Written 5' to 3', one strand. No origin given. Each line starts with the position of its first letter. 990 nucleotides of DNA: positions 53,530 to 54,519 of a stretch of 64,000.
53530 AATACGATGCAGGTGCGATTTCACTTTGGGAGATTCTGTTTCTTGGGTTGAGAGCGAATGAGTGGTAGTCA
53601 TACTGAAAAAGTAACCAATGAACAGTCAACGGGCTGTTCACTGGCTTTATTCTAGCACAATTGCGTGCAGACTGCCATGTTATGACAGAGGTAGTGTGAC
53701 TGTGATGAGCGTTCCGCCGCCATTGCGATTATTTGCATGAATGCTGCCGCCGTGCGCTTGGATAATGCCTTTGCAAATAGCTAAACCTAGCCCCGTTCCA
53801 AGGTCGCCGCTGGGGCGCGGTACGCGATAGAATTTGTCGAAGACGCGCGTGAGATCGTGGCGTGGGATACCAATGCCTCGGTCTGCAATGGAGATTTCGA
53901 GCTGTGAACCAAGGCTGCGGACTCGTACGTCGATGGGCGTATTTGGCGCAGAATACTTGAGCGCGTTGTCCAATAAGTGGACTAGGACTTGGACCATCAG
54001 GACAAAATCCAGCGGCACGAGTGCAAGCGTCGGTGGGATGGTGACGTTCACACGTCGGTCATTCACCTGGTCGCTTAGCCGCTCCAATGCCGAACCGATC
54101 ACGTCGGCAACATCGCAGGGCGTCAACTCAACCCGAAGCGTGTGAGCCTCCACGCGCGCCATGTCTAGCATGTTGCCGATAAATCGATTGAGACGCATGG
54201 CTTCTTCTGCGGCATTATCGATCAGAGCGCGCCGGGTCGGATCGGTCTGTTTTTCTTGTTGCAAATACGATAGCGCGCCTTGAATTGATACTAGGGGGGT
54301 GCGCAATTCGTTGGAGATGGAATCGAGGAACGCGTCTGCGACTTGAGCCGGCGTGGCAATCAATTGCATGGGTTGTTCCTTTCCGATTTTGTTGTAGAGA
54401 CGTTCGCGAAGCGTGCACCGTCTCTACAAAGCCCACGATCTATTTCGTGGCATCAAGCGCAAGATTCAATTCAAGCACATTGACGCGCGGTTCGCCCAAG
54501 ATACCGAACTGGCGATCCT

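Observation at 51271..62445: kdp locus with three KdpD-type kinases, two of which lack the phospho-accepting histidine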

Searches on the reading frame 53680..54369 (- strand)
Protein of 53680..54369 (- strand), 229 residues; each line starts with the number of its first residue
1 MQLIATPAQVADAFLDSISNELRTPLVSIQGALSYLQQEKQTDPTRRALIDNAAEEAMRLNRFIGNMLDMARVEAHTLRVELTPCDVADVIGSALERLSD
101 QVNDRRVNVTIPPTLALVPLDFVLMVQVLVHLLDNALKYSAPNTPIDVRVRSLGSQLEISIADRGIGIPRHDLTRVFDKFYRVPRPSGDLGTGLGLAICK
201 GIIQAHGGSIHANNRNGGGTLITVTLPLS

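Call 4: search_protein_families(library=pfam, proteins=[window:53680-54369:-], max_evalue=0.01)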
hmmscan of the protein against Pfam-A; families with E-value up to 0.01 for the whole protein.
window:53680-54369:- (229 aa): 4 families
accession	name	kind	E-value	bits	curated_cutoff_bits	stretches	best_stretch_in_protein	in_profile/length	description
PF02518.31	HATPase_c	-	2.4e-28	99.2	26.4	1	124-228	5-109/111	Histidine kinase-, DNA gyrase B-, and HSP90-like ATPase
PF00512.31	HisKA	-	4.4e-14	52.7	26.9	1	13-75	4-65/66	His Kinase A (phospho-acceptor) domain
PF13581.12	HATPase_c_2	-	0.0015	19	27.4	1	135-224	42-125/127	Histidine kinase-like ATPase domain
PF13589.12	HATPase_c_3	-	0.0015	19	25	1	127-178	5-55/137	Histidine kinase-, DNA gyrase B-, and HSP90-like ATPase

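Call 5: search_protein_families(library=ncbifam, proteins=[window:53680-54369:-], max_evalue=0.01)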
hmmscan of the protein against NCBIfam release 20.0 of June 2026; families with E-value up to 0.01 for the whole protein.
window:53680-54369:- (229 aa): 85 families (the best 25 are shown)
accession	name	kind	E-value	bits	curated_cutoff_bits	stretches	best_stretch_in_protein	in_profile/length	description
NF046044.1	PnpS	equivalog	1.2e-47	162.8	400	1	10-227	169-390/390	two-component system histidine kinase PnpS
NF007793.0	PRK10490.1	equivalog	4.4e-46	157.4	1123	1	7-228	660-882/895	two-component system sensor histidine kinase KdpD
NF033092.0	HK_WalK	equivalog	5.5e-44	150.7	725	1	13-228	374-594/594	cell wall metabolism sensor histidine kinase WalK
NF008312.0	PRK11100.1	equivalog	4.7e-43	147.7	356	1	14-228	259-474/477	two-component system sensor histidine kinase CreC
TIGR02966.1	phoR_proteo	equivalog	1.5e-40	139.3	334.2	1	10-225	113-332/333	phosphate regulon sensor histidine kinase PhoR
TIGR01386.1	cztS_silS_copS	subfamily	1.3e-37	129.9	292.55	1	13-226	243-456/457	heavy metal sensor histidine kinase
NF006800.0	PRK09303.1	equivalog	1.3e-37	129.6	342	1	9-228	149-377/383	histidine kinase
NF033093.1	HK_VicK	exception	1.4e-37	129.5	680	1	14-228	212-435/448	cell wall metabolism sensor histidine kinase VicK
NF008468.0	PRK11360.1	equivalog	7.9e-35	120.3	646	1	17-228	402-608/616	two-component system sensor histidine kinase AtoS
NF007688.0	PRK10364.1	equivalog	2.6e-34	118.8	479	1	18-228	247-451/460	two-component system sensor histidine kinase ZraS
NF033091.0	HK_VanS_ACDEFG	equivalog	5.7e-34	117.6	400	1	18-227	81-293/293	vancomycin resistance histidine kinase VanS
NF012163.2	BaeS_SmeS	equivalog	6.9e-33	114.3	500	1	12-227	241-457/457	sensor histidine kinase efflux regulator BaeS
NF047874.1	MASE3_PAS_HK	subfamily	7.4e-33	114.2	560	1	10-228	397-625/655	MASE3 domain-containing sensor histidine kinase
NF045900.1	HisKinCpxALeg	equivalog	8.9e-33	113.7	800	1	12-228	232-451/451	two-component system sensor histidine kinase CpxA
NF011874.0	PRK15347.1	equivalog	1.2e-32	113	852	1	14-228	401-614/921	two component system sensor kinase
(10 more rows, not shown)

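Call 18: find_homologous_proteins(query=window:53680-54369:-, max_evalue=1e-20)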
Query window:53680-54369:- (229 aa): 4287 proteins with E <= 1e-20 among 8000 candidates; the best 120 are listed.
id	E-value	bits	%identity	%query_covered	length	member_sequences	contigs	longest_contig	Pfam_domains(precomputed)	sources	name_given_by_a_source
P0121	1.3e-143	494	100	100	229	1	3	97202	PF02518.32,PF00512.32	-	-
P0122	2.4e-116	405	83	100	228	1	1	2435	PF02518.32,PF00512.32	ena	-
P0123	5.2e-115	400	81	100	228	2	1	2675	PF02518.32,PF00512.32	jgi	-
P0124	5.9e-114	397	80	100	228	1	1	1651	PF02518.32,PF00512.32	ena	-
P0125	4.1e-109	381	79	100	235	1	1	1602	PF02518.32,PF00512.32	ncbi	-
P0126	1.0e-98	347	71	99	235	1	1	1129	PF02518.32,PF00512.32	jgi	-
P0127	2.7e-97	343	70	100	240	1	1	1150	PF02518.32,PF00512.32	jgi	jgi:two-component system, OmpR family, sensor histidine kinase KdpD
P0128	2.6e-95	336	69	99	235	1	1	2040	PF02518.32,PF00512.32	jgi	jgi:two-component system, OmpR family, sensor histidine kinase KdpD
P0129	3.6e-95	336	68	100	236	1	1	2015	PF02518.32,PF00512.32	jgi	jgi:two-component system sensor histidine kinase KdpD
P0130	1.1e-93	331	68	99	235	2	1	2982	PF02518.32,PF00512.32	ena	-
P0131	6.9e-93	328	66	99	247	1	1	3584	PF02518.32,PF00512.32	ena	-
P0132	2.0e-90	320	68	100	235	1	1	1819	PF02518.32,PF00512.32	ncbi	-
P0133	2.1e-82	294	62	100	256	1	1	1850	PF02518.32,PF00512.32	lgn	-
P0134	6.1e-82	292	61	100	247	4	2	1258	PF02518.32,PF00512.32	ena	-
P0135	1.1e-81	292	64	94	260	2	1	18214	PF02518.32,PF00512.32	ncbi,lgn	ncbi:MAG: sensor histidine kinase [Acidobacteriota bacterium]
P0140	3.1e-79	284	59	99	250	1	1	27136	PF02518.32,PF00512.32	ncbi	-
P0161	3.4e-74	267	56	96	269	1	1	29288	PF02518.32,PF00512.32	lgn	-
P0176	4.7e-72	260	55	100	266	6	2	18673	PF02518.32,PF00512.32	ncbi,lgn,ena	-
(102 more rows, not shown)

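Call 20: find_related_loci(query=window:53680-54369:-, collection=metagenome_contigs, flank=10000)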
Query window:53680-54369:- (229 aa) in metagenome_contigs; peptide patterns used: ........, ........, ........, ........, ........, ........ (x = any residue, [..] = any of these).
600 stretches matched a pattern (row limit reached: there are more); 206 encode a relative of the query (tblastn E <= 1e-3); the best 80 are kept; 80 distinct loci.
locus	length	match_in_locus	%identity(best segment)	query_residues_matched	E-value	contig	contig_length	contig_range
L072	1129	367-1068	71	1-227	5e-118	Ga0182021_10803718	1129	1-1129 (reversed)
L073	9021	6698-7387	63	2-229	1e-91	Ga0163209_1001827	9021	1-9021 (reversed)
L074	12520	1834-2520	63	2-228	4e-91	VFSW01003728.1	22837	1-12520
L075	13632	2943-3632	63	2-229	3e-89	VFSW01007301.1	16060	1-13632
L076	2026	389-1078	60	2-229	3e-91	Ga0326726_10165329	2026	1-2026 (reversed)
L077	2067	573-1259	61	2-228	6e-90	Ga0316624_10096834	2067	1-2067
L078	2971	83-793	58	2-229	4e-87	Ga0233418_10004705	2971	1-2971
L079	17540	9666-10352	60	2-229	1e-85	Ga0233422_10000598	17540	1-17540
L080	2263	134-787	60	13-228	7e-88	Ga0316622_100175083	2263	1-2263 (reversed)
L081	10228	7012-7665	60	13-228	6e-83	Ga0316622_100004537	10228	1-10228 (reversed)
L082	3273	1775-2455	59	2-226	7e-83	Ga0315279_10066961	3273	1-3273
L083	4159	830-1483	61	14-229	1e-80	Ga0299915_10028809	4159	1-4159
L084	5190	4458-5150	57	1-229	1e-80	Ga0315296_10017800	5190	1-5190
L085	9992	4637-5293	59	13-229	2e-80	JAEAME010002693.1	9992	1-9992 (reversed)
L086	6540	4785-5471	56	2-228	7e-80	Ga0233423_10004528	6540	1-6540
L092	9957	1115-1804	55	2-229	9e-78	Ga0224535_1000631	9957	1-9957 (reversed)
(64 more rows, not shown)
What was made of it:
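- Tried and rejected: Metagenome scan with HK229 (call 20).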

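Call 23: find_encoding_contigs(protein=P0140, flank=10000, max_places=2)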
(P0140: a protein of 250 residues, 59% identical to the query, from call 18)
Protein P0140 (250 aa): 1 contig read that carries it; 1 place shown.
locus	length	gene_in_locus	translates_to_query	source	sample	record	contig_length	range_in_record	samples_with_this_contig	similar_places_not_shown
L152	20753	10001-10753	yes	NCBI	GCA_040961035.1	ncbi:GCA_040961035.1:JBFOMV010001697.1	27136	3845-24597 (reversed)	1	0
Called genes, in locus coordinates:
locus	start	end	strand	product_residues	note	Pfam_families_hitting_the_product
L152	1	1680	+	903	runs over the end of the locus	PF02702:KdpD, PF13493:DUF4118, PF13492:GAF_3, PF00512:HisKA, PF02518:HATPase_c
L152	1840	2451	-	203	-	PF00582:Usp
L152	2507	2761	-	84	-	-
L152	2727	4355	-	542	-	PF13520:AA_permease_2, PF00324:AA_permease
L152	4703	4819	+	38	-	-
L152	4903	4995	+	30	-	PF09604:Potass_KdpF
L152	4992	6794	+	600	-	PF03814:KdpA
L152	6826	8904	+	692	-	PF12710:HAD (faint), PF00122:E1-E2_ATPase, PF00702:Hydrolase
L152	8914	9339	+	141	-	-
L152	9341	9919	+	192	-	PF02669:KdpC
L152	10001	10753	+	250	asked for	PF00512:HisKA, PF02518:HATPase_c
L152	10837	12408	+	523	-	PF13493:DUF4118, PF13492:GAF_3, PF00512:HisKA, PF02518:HATPase_c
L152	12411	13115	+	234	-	PF00072:Response_reg, PF00486:Trans_reg_C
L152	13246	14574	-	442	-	-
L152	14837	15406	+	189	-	PF01872:RibD_C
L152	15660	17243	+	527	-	PF00083:Sugar_tr (weak), PF07690:MFS_1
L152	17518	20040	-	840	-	PF14312:FG-GAP_2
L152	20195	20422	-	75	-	-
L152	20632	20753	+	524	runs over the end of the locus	PF02310:B12-binding, PF04055:Radical_SAM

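Call 24: find_encoding_contigs(protein=P0161, flank=10000, max_places=2)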
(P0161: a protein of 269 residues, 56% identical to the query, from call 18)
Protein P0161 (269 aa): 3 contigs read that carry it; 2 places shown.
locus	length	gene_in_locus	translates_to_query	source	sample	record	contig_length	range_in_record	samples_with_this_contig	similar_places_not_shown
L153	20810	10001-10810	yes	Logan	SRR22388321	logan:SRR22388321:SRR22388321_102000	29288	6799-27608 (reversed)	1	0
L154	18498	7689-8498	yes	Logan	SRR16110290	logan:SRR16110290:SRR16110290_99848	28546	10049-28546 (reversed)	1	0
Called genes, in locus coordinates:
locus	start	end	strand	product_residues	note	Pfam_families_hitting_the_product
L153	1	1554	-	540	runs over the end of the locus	PF18181:SLATT_1 (weak)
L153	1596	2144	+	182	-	-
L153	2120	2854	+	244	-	PF10988:DUF2807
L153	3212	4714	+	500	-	PF00561:Abhydrolase_1, PF12697:Abhydrolase_6 (faint), PF12146:Hydrolase_4 (faint), PF08386:Abhydrolase_4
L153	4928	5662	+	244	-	PF00005:ABC_tran, PF13304:AAA_21 (faint)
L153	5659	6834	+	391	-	PF12679:ABC2_membrane_2, PF12698:ABC2_membrane_3, PF12730:ABC2_membrane_4 (weak)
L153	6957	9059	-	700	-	PF13520:AA_permease_2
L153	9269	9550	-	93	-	-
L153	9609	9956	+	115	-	-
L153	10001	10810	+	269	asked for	PF00512:HisKA, PF02518:HATPase_c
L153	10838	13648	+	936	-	PF02702:KdpD, PF13185:GAF_2 (faint), PF00582:Usp (weak), PF13493:DUF4118, PF13492:GAF_3, PF00512:HisKA, PF02518:HATPase_c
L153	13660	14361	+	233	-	PF00072:Response_reg, PF00486:Trans_reg_C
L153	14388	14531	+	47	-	-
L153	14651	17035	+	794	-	PF00989:PAS, PF08448:PAS_4, PF13188:PAS_8, PF13426:PAS_9, PF00989:PAS, PF08447:PAS_3, PF08448:PAS_4, PF13188:PAS_8, +5 more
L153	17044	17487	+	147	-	PF00072:Response_reg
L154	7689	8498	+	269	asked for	PF00512:HisKA, PF02518:HATPase_c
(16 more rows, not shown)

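Call 25: find_encoding_contigs(protein=P0135, flank=10000, max_places=2)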
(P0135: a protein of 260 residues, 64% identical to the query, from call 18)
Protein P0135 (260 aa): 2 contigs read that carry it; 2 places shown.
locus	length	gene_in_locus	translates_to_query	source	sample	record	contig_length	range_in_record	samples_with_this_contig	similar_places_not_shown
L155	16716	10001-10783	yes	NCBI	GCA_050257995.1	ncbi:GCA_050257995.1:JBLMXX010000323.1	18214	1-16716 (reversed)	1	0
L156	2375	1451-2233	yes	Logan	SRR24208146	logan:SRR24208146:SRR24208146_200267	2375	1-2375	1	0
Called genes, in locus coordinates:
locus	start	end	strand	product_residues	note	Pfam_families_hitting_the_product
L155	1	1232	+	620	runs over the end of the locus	PF17957:Big_7 (weak)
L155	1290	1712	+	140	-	PF13581:HATPase_c_2, PF02518:HATPase_c (weak)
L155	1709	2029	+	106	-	PF01740:STAS, PF13466:STAS_2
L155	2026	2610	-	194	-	PF00582:Usp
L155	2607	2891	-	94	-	-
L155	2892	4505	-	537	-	PF13520:AA_permease_2, PF00324:AA_permease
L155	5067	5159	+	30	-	PF09604:Potass_KdpF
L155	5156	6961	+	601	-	PF03814:KdpA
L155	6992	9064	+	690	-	PF12710:HAD (faint), PF00122:E1-E2_ATPase, PF00702:Hydrolase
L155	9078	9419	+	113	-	-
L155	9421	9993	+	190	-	PF02669:KdpC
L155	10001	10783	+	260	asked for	PF00512:HisKA, PF02518:HATPase_c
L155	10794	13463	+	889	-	PF02702:KdpD, PF00582:Usp, PF13493:DUF4118, PF13492:GAF_3, PF00512:HisKA, PF02518:HATPase_c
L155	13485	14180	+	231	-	PF00072:Response_reg, PF00486:Trans_reg_C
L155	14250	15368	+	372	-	PF01551:Peptidase_M23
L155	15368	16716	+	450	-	PF00749:tRNA-synt_1c, PF19269:Anticodon_2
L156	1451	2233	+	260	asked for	PF00512:HisKA, PF02518:HATPase_c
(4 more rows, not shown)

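Call 26: find_encoding_contigs(protein=P0176, flank=10000, max_places=2)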
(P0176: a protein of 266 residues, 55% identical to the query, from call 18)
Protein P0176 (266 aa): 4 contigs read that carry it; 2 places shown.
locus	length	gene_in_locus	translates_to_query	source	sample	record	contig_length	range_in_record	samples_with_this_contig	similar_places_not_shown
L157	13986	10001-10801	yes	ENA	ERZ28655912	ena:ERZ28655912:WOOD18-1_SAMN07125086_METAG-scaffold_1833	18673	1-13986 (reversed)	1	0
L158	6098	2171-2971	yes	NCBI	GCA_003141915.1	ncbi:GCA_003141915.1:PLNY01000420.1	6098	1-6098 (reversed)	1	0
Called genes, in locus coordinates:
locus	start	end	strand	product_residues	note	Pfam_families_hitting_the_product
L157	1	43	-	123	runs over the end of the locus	-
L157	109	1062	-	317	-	-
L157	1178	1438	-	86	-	-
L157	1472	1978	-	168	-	-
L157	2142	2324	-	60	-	-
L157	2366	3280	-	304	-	-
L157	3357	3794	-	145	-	-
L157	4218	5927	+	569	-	-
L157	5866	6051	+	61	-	PF03814:KdpA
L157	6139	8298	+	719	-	PF12710:HAD (faint), PF00122:E1-E2_ATPase, PF00702:Hydrolase, PF08282:Hydrolase_3 (faint)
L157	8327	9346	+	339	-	PF02669:KdpC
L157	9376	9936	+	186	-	PF00582:Usp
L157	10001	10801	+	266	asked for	PF00512:HisKA, PF02518:HATPase_c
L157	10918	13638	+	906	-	PF02702:KdpD, PF00582:Usp, PF13493:DUF4118, PF13185:GAF_2 (faint), PF13492:GAF_3, PF00512:HisKA, PF02518:HATPase_c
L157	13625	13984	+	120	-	?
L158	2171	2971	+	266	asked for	PF00512:HisKA, PF02518:HATPase_c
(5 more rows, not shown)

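Call 47: find_encoding_contigs(protein=P0122, flank=5000, max_places=2)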
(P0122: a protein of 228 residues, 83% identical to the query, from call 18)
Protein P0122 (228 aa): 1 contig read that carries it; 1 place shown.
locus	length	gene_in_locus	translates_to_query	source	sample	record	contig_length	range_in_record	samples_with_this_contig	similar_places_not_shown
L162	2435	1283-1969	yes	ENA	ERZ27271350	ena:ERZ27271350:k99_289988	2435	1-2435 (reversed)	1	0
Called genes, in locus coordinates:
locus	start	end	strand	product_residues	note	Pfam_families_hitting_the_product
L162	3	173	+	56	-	?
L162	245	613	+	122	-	-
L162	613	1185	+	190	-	PF02669:KdpC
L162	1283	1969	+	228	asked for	PF00512:HisKA, PF02518:HATPase_c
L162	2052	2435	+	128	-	?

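Call 48: find_encoding_contigs(protein=P0131, flank=5000, max_places=2)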
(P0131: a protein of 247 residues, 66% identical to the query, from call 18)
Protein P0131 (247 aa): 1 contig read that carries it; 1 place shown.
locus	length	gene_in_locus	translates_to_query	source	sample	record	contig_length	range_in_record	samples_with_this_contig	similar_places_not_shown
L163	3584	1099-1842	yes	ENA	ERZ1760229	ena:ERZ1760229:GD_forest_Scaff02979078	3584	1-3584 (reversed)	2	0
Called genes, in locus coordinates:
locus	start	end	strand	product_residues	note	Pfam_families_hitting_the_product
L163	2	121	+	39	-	?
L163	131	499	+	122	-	-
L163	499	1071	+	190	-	PF02669:KdpC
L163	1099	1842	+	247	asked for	PF00512:HisKA, PF02518:HATPase_c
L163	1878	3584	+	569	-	?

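Call 66: predict_structure(alignment_id=A1)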
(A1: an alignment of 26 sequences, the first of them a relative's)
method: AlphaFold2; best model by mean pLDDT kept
length: 229 residues; sequences in the alignment: 26
mean_pLDDT: 85.7   pTM: 0.79
mean pLDDT of the five models: 85.7, 84.3, 81.5, 76.8, 71.2
residues with pLDDT >= 90: 81; 70-90: 131; 50-70: 15; < 50: 2
segments of 3 or more residues with pLDDT < 50: none
pLDDT, mean of each block of 10 residues (from residue 1): 66 82 85 87 87 86 85 87 96 91 81 93 95 86 88 94 82 80 63 82 95 86 93
secondary structure, 60 per line:
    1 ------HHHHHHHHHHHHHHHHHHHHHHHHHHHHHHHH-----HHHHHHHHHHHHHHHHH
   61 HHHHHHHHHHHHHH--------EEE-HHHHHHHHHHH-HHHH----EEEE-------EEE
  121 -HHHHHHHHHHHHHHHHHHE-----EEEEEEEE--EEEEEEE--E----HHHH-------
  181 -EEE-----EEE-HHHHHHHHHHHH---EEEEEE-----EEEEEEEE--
elements in order: H7-38 H44-74 E83-85 H87-97 H99-102 E107-110 E118-120 H122-139 E146-153 E156-162 H170-173 E182-184 E190-192 H194-205 E209-214 E220-227
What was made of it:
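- On HisKA-type histidine kinase transmitter: HK229: AlphaFold2 pLDDT 85.7, with helices at 7-38 and 44-74 followed by a CA domain (call 66).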

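Call 69: fold_search(model_id=the predicted structure, library=pdb)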
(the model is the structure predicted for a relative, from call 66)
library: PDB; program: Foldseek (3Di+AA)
matches with E <= 10: 805; with E <= 0.001: 351
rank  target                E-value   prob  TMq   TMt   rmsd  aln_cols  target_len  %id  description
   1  6rh0_B                8.2e-19  1.00  0.72  0.71   6.6       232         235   29  Revisiting pH-gated conformational switch. Complex HK853-RR468 pH 5.5 (released 2020-02-19)
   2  5c93_A                1.2e-18  1.00  0.69  0.67   6.9       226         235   31  Histidine kinase with ATP (released 2016-07-27)
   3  4u7o_A                3.1e-18  1.00  0.68  0.67   6.8       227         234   30  Active histidine kinase bound with ATP (released 2015-09-02)
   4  9jfj_A                3.3e-18  1.00  0.71  0.70   4.3       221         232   28  Crystal structure of the cytoplasmic domain of ZraS in ADP-bound form (released 2025-03-26)
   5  4zki_A                3.7e-18  1.00  0.70  0.69   6.7       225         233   31  The crystal structure of Histidine Kinase YycG with ADP (released 2016-05-04)
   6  9a5d_A                5.6e-18  1.00  0.71  0.28   6.7       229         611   30  Integrative model of WALK-YYCH by crosslinking MS and deep learning (released 2024-09-18)
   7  6rh0_A                6.3e-18  1.00  0.73  0.71   6.5       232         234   28  Revisiting pH-gated conformational switch. Complex HK853-RR468 pH 5.5 (released 2020-02-19)
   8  6rgz_A                7.1e-18  1.00  0.72  0.70   6.6       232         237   28  Revisiting pH-gated conformational switch. Complex HK853-RR468 pH 6.5 (released 2020-02-19)
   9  5uht_A                1.3e-17  1.00  0.72  0.70   6.3       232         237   28  Structure of the Thermotoga maritima HK853-BeF3-RR468 complex at pH 5.0 (released 2017-12-27)
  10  6rgy_B                1.4e-17  1.00  0.72  0.70   6.5       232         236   28  Revisiting pH-gated conformational switch. Complex HK853-RR468 pH 7.5 (released 2020-02-19)
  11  9jfj_C                1.8e-17  1.00  0.80  0.80   2.7       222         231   27  Crystal structure of the cytoplasmic domain of ZraS in ADP-bound form (released 2025-03-26)
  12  6rh7_A                1.9e-17  1.00  0.72  0.70   6.7       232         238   28  Revisiting pH-gated conformational switch. Complex HK853 mutant H260A -RR468 mutant D53A pH 7.5 (released 2020-02-19)
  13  6rgy_A                1.9e-17  1.00  0.72  0.70   7.9       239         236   28  Revisiting pH-gated conformational switch. Complex HK853-RR468 pH 7.5 (released 2020-02-19)
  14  4jav_A                2.0e-17  1.00  0.67  0.63   8.4       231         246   29  Structural basis of a rationally rewired protein-protein interface (HK853wt and RR468mutant V13P, L14I, I17M and N21V) (released 2013-09-04)
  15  6rh8_A                3.1e-17  1.00  0.72  0.70   7.9       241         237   28  Revisiting pH-gated conformational switch. Complex HK853 mutant H260A -RR468 mutant D53A pH 5.3 (released 2020-02-19)
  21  4q20_A                6.9e-17  1.00  0.70  0.70   6.2       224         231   28  Crystal structure of a C-terminal part of tyrosine kinase (DivL) from Caulobacter crescentus CB15 at 2.50 A resolution (released 2014-04-23)
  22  4q20_B                7.4e-17  1.00  0.71  0.72   5.2       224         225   28  Crystal structure of a C-terminal part of tyrosine kinase (DivL) from Caulobacter crescentus CB15 at 2.50 A resolution (released 2014-04-23)
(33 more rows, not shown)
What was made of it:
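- On HisKA-type histidine kinase transmitter: HK229: TM-score 0.81 to 6lgq_C and 0.72 to HK853 (call 69).
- The predicted fold is a full DHp-CA core (calls 66, 69).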

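Call 80: search_protein_representatives(protein=window:53680-54369:-)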
Query: 229 residues. Proteins with E-value up to 0.001 (for the whole library): 1364068; up to 1e-10: 714202; up to 1e-30: 6009. The best 150 are listed.
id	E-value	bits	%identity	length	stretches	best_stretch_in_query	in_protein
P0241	2.2e-107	373.9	32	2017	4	11-227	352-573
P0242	1.2e-77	276.7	32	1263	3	9-226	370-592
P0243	7.7e-71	254.5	58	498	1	8-228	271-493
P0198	5.0e-70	251.8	54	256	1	8-228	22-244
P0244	5.8e-70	251.6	56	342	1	6-228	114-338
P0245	6.7e-69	248.1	56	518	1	8-228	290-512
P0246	1.5e-67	243.7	53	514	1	4-228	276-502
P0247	3.1e-67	242.7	30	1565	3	10-228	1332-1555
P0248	1.2e-66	240.8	53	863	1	2-228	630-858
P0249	2.3e-66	239.8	52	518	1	3-228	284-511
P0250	9.6e-66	237.8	52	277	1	3-228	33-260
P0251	1.0e-65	237.7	54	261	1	2-227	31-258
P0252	2.4e-65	236.5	54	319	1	4-228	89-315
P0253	6.0e-65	235.2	50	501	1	3-228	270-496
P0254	6.8e-65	235.0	54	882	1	3-228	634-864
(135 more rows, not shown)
